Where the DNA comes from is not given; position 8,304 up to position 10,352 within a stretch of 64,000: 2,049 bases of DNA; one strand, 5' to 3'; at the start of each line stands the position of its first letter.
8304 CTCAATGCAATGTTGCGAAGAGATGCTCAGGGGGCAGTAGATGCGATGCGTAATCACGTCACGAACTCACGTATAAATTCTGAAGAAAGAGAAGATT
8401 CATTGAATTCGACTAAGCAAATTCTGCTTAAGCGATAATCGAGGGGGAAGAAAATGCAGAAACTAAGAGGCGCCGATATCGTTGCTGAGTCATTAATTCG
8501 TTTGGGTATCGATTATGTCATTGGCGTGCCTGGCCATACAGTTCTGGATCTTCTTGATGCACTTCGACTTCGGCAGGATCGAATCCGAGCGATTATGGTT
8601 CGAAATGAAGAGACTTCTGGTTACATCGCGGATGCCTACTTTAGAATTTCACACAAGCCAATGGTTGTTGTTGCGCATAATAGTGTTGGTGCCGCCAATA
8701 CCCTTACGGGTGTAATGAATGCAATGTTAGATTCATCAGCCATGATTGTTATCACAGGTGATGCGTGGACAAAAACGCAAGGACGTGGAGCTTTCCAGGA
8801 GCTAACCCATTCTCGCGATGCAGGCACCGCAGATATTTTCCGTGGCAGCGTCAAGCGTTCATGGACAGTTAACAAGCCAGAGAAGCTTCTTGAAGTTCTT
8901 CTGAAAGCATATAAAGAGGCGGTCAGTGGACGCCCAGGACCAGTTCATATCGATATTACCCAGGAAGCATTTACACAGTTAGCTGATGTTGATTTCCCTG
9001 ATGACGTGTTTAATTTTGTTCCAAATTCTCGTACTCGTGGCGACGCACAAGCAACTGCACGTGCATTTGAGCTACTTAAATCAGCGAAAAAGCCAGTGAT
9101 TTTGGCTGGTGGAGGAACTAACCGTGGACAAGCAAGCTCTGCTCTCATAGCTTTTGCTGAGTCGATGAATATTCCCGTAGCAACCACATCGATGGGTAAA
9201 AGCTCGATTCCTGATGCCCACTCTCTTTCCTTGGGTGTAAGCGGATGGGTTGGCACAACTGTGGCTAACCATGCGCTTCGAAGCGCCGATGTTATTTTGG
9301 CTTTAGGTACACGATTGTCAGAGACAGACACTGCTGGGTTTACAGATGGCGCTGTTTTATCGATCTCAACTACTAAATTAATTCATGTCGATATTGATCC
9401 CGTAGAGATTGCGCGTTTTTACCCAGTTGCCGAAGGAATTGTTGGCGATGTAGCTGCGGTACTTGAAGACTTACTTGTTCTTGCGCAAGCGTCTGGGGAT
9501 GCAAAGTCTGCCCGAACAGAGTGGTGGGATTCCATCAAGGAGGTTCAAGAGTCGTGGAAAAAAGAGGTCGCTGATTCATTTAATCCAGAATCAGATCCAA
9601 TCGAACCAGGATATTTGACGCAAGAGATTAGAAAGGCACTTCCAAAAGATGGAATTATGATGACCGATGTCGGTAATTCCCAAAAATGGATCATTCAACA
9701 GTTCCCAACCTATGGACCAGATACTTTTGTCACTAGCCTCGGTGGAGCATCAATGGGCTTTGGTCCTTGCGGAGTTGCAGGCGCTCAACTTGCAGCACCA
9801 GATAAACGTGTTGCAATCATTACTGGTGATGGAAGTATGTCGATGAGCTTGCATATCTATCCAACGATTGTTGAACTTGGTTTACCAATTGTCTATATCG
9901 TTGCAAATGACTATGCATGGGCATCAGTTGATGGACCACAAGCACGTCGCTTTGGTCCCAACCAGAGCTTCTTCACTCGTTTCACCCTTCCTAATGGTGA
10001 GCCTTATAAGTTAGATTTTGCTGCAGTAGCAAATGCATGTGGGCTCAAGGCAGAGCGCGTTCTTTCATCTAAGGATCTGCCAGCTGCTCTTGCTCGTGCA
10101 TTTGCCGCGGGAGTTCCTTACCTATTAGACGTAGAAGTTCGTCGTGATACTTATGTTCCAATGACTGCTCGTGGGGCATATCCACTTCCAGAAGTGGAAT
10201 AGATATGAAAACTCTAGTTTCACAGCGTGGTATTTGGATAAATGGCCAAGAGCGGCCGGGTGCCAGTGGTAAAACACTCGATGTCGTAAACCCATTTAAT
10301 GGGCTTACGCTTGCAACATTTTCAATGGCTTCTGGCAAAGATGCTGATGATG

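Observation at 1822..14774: Apparently undescribed catabolic operon: Liv-type ABC, PrpF/Mii isomerase, GntR, ThDP enzyme, ALDH, cupin, TcuA-like dehydrogenase, MFS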

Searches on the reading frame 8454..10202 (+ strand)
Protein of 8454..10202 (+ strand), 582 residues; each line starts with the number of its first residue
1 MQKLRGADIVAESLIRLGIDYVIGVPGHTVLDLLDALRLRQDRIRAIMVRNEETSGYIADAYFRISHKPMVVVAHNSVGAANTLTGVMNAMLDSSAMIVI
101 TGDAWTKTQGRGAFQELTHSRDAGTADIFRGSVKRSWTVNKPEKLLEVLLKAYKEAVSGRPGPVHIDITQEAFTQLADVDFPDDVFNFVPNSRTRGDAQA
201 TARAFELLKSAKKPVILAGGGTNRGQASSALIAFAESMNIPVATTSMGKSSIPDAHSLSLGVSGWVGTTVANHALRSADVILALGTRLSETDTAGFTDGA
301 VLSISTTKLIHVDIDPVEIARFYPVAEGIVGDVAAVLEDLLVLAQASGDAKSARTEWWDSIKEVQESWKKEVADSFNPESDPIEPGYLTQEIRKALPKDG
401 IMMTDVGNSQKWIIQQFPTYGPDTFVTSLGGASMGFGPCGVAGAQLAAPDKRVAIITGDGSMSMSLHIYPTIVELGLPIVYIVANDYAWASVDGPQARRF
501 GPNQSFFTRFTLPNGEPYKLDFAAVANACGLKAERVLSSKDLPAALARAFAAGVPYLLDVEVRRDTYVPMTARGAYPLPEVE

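Call 3: search_protein_families(library=pfam, proteins=[window:8454-10202:+])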
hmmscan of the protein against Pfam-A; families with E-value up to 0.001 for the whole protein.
window:8454-10202:+ (582 aa): 3 families
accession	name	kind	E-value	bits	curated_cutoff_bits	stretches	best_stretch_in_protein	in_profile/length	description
PF00205.28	TPP_enzyme_M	-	3.2e-43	147.2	30.4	1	202-340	2-137/137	Thiamine pyrophosphate enzyme, central domain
PF02776.23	TPP_enzyme_N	-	4.1e-32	110.9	26.8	1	5-118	2-115/119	Thiamine pyrophosphate enzyme, N-terminal TPP binding domain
PF02775.26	TPP_enzyme_C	-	2.8e-31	108.8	21.9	1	405-560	1-151/151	Thiamine pyrophosphate enzyme, C-terminal TPP binding domain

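Call 5: search_protein_families(library=ncbifam, proteins=[window:8454-10202:+], max_evalue=0.00001)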
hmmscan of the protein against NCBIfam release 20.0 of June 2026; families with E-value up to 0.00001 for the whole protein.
window:8454-10202:+ (582 aa): 52 families (the best 25 are shown)
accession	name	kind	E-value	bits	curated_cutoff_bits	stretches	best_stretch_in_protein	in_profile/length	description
TIGR00118.1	acolac_lg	equivalog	4.8e-116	388.4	538.35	1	4-575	1-548/557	biosynthetic-type acetolactate synthase large subunit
NF004919.0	PRK06276.1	equivalog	2.7e-105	352.9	866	1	5-575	2-551/582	acetolactate synthase large subunit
NF004710.0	PRK06048.1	equivalog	1.3e-100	337.5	976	1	2-575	6-551/561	acetolactate synthase large subunit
NF005860.0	PRK07789.1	equivalog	9.1e-94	314.9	881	1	2-575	32-592/615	acetolactate synthase large subunit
NF005651.0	PRK07418.1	subfamily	4.9e-93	312.4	942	1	2-574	17-572/617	acetolactate synthase large subunit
NF005058.0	PRK06466.1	equivalog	1.9e-91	307.3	951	1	1-570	1-556/574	acetolactate synthase 3 large subunit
NF006016.1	PRK08155.1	equivalog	9.2e-91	304.9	870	1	3-575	2-546/554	acetolactate synthase large subunit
NF006052.0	PRK08199.1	subfamily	1.2e-90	304.4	539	1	3-569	7-544/559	thiamine pyrophosphate protein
NF006187.0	PRK08322.1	equivalog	2.2e-88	297.1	509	1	5-562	3-528/548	acetolactate synthase large subunit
NF006319.0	PRK08527.1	equivalog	2.4e-88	297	905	1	1-574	1-551/565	acetolactate synthase large subunit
NF006524.0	PRK08978.1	equivalog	1.7e-87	294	738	1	5-568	2-530/548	acetolactate synthase 2 catalytic subunit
NF005824.0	PRK07710.1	equivalog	2e-87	293.9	976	1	2-574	15-561/573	acetolactate synthase large subunit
NF006581.0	PRK09107.1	equivalog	4.8e-87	292.6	974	1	2-572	9-564/595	acetolactate synthase 3 large subunit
NF005364.0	PRK06882.1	equivalog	7.5e-86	288.7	1083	1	1-574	1-558/574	acetolactate synthase 3 large subunit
NF005713.0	PRK07525.1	subfamily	7.9e-85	285.4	620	1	5-552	7-548/592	sulfoacetaldehyde acetyltransferase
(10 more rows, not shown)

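Call 12: search_solved_structures(query=window:8454-10202:+, max_evalue=1e-30)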
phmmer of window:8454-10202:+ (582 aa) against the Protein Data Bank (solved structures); distinct sequences matched with E-value up to 1e-30: 64 (the best 60 are shown).
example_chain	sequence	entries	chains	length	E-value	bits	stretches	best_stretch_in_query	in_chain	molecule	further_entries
8x3x_A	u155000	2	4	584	5.2e-76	259.5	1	8-569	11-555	BbmA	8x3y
8xod_A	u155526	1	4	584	2.3e-75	257.4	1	8-569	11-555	BbmA-G484F complex with CBOA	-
6lpi_A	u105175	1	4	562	5.8e-65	223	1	3-575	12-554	Acetolactate synthase isozyme 1 large subunit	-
7u25_A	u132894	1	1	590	1.7e-64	221.4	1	3-574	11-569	Acetolactate synthase, chloroplastic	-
3e9y_A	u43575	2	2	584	3e-64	220.7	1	3-574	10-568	Acetolactate synthase, chloroplastic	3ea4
7tzz_A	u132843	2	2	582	5.5e-64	219.8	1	3-574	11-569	Acetolactate synthase, chloroplastic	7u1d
7stq_A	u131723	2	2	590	8.4e-64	219.2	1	3-574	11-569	Acetolactate synthase, chloroplastic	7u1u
6u9h_A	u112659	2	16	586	1.1e-63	218.8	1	3-574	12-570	Acetolactate synthase, chloroplastic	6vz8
1ybh_A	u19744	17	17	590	1.1e-63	218.8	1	3-574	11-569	Acetolactate synthase, chloroplast | Acetolactate synthase | Acetolactate synthase, chloroplastic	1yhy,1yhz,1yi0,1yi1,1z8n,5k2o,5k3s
8et5_A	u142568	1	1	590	1.1e-63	218.8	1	3-574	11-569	Acetolactate synthase, chloroplastic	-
6dek_A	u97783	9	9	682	3.2e-63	217.3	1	4-573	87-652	Acetolactate synthase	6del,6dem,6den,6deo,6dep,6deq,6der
1jsc_A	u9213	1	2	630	8.6e-59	202.6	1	4-575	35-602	ACETOHYDROXY-ACID SYNTHASE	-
6u9d_A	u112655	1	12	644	9.2e-59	202.6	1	4-575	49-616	Acetolactate synthase catalytic subunit, mitochondrial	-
1n0h_A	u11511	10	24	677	1.1e-58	202.3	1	4-575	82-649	Acetolactate synthase | Acetolactate synthase, mitochondrial | Acetolactate synthase catalytic subunit, mitochondrial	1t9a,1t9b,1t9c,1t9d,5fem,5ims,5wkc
7egv_A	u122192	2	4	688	2.2e-58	201.3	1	6-574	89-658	Acetolactate synthase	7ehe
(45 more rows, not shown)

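Call 19: find_related_loci(query=window:8454-10202:+, collection=genome_contigs, flank=10000)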
Query window:8454-10202:+ (582 aa) in genome_contigs; peptide patterns used: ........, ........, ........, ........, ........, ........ (x = any residue, [..] = any of these).
36 stretches matched a pattern; 5 encode a relative of the query (tblastn E <= 1e-3); 5 distinct loci.
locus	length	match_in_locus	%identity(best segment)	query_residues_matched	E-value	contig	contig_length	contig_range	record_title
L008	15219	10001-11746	97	1-582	0e+0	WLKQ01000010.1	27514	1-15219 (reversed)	MAG: Actinomycetota bacterium isolate UFOp-RH-15aug16-352 RH-15aug16-352-c10, whole genome shotgun sequence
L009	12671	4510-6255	82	1-582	0e+0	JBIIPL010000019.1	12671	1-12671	MAG: Candidatus Planktophila sp. isolate ME2003-05-13_3300042862_group2_bin51 Rohwer_bin265_scaffold_1229_c1, whole geno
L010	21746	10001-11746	82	1-582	0e+0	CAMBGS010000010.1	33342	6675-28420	MAG: Bifidobacterium breve isolate MiH-22jul19-253 genome assembly, contig: MiH-22jul19-C2240, whole genome shotgun sequ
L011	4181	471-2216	80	1-582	0e+0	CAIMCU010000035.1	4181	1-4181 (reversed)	MAG: uncultured actinobacterium isolate Loclat_bin-07230 genome assembly, contig: bin-07230:035/226, whole genome shotgu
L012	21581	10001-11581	29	7-560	9e-52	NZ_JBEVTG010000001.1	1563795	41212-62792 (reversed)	Flagellimonas algarum strain DF-77 1, whole genome shotgun sequence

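Call 27: find_homologous_proteins(query=window:8454-10202:+, max_evalue=1e-40)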
Query window:8454-10202:+ (582 aa): 2058 proteins with E <= 1e-40 among 8000 candidates; the best 120 are listed.
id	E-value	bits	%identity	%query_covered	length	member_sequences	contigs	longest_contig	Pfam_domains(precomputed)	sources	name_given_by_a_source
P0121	0.0e+0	1293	100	100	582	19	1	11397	PF02775.27,PF02776.24,PF00205.29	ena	-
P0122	0.0e+0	1079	82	100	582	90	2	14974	PF02775.27,PF02776.24,PF00205.29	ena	-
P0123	0.0e+0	1072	80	100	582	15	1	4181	PF02775.27,PF02776.24,PF00205.29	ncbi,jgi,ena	jgi:acetolactate synthase-1/2/3 large subunit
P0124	0.0e+0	1071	80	100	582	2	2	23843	PF02775.27,PF02776.24,PF00205.29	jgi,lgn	jgi:acetolactate synthase I/II/III large subunit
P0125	0.0e+0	1063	80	100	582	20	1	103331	PF02775.27,PF02776.24,PF00205.29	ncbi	-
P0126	0.0e+0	1045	79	100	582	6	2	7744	PF02775.27,PF02776.24,PF00205.29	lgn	-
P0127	0.0e+0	1038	79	100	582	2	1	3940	PF02775.27,PF02776.24,PF00205.29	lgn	-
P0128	8.4e-277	937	72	100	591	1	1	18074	PF02775.27,PF02776.24,PF00205.29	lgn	-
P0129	7.2e-265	898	70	100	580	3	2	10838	PF02775.27,PF02776.24,PF00205.29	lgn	-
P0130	1.4e-264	897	70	100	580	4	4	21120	PF02775.27,PF02776.24,PF00205.29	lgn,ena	-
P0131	1.8e-261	887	69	99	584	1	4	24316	PF02775.27,PF02776.24,PF00205.29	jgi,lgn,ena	-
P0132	1.2e-256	871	69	98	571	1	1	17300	PF02775.27,PF02776.24,PF00205.29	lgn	-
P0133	3.3e-254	863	68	100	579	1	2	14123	PF02775.27,PF02776.24,PF00205.29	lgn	-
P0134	7.2e-252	855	66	100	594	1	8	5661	PF02775.27,PF02776.24,PF00205.29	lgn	-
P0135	3.0e-230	784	62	100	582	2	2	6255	PF02775.27,PF02776.24,PF00205.29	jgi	jgi:acetolactate synthase I/II/III large subunit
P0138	2.5e-228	777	62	100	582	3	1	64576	PF02775.27,PF02776.24,PF00205.29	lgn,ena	-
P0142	1.2e-225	768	61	100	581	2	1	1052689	PF02775.27,PF02776.24,PF00205.29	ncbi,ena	-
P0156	8.3e-211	719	56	99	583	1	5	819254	PF02775.27,PF02776.24,PF00205.29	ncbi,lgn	-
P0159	4.1e-190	651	50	99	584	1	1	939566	PF02775.27,PF02776.24,PF00205.29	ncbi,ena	-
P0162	2.8e-187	642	50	99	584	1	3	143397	PF02775.27,PF02776.24,PF00205.29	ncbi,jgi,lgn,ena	-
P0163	8.9e-174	597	48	100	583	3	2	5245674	PF02775.27,PF02776.24,PF00205.29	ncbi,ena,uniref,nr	ncbi:thiamine pyrophosphate-binding protein [Alicyclobacillus mengziensis]|uniref:Thiamine pyrophosp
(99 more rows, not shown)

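Call 28: find_encoding_contigs(protein=P0163, flank=10000, max_places=1)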
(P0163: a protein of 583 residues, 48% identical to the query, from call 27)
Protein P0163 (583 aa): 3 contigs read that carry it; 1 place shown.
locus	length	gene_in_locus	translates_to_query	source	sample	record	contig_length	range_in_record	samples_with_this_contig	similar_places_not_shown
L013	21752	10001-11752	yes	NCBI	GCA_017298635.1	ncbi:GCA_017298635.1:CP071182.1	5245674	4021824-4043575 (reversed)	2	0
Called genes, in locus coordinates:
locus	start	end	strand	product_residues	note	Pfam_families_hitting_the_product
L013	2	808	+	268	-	PF00563:EAL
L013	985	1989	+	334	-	PF00356:LacI, PF00532:Peripla_BP_1, PF13407:Peripla_BP_4, PF13377:Peripla_BP_3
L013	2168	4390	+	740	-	PF14742:GDE_N_bis, PF06202:GDE_C, PF22422:MGH1-like_GH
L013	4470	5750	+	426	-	PF01547:SBP_bac_1, PF13416:SBP_bac_8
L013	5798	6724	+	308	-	PF00528:BPD_transp_1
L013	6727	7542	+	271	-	PF00528:BPD_transp_1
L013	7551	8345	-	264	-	PF09339:HTH_IclR, PF01614:IclR_C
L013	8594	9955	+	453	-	PF13433:Peripla_BP_5, PF13458:Peripla_BP_6, PF01094:ANF_receptor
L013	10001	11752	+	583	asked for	PF02776:TPP_enzyme_N, PF00205:TPP_enzyme_M, PF02775:TPP_enzyme_C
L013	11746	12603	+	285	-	PF02653:BPD_transp_2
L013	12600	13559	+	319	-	PF02653:BPD_transp_2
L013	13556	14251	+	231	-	PF00005:ABC_tran, PF13304:AAA_21 (weak), PF12399:BCA_ABC_TP_C (faint)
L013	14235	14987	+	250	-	PF13555:AAA_29 (weak), PF00005:ABC_tran, PF13304:AAA_21 (faint)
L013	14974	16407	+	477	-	PF00171:Aldedh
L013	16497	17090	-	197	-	-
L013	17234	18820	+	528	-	PF05598:DUF772, PF01609:DDE_Tnp_1 (faint), PF13751:DDE_Tnp_1_6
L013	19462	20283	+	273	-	PF02634:FdhD-NarQ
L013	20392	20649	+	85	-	PF00381:PTS-HPr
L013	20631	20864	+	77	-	-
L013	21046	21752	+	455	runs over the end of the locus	PF00083:Sugar_tr, PF07690:MFS_1, PF06609:TRI12, PF07690:MFS_1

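Call 29: find_encoding_contigs(protein=P0142, flank=10000, max_places=1)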
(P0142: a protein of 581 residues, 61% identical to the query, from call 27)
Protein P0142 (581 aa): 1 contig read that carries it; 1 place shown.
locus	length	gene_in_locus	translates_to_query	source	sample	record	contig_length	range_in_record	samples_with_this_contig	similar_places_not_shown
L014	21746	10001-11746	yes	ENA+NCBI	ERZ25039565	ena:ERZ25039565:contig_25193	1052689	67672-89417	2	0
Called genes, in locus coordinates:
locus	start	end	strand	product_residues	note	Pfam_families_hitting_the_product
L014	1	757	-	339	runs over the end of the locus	PF01263:Aldose_epim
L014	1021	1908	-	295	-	PF12832:MFS_1_like, PF07690:MFS_1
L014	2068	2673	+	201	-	-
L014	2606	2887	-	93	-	-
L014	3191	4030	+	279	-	-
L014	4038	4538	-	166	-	-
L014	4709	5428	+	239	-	PF02913:FAD-oxidase_C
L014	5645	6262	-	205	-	PF00106:adh_short, PF13561:adh_short_C2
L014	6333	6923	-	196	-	-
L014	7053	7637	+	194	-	-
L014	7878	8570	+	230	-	PF00890:FAD_binding_2, PF01266:DAO, PF07992:Pyr_redox_2 (weak), PF12831:FAD_oxidored, PF13450:NAD_binding_8 (weak)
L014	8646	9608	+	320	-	PF00890:FAD_binding_2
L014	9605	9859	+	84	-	-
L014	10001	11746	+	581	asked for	PF02776:TPP_enzyme_N, PF00205:TPP_enzyme_M, PF02775:TPP_enzyme_C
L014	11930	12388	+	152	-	PF00171:Aldedh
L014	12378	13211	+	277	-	PF00171:Aldedh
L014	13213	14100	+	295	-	PF13714:PEP_mutase, PF00463:ICL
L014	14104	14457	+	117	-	PF02311:AraC_binding, PF07883:Cupin_2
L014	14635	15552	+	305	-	PF19300:BPD_transp_1_N (weak), PF00528:BPD_transp_1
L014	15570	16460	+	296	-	PF00528:BPD_transp_1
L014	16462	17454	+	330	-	PF00005:ABC_tran, PF13304:AAA_21 (weak), PF08352:oligo_HPY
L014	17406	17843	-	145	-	-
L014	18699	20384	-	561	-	PF02776:TPP_enzyme_N, PF00205:TPP_enzyme_M, PF02775:TPP_enzyme_C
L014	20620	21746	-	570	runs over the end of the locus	PF00496:SBP_bac_5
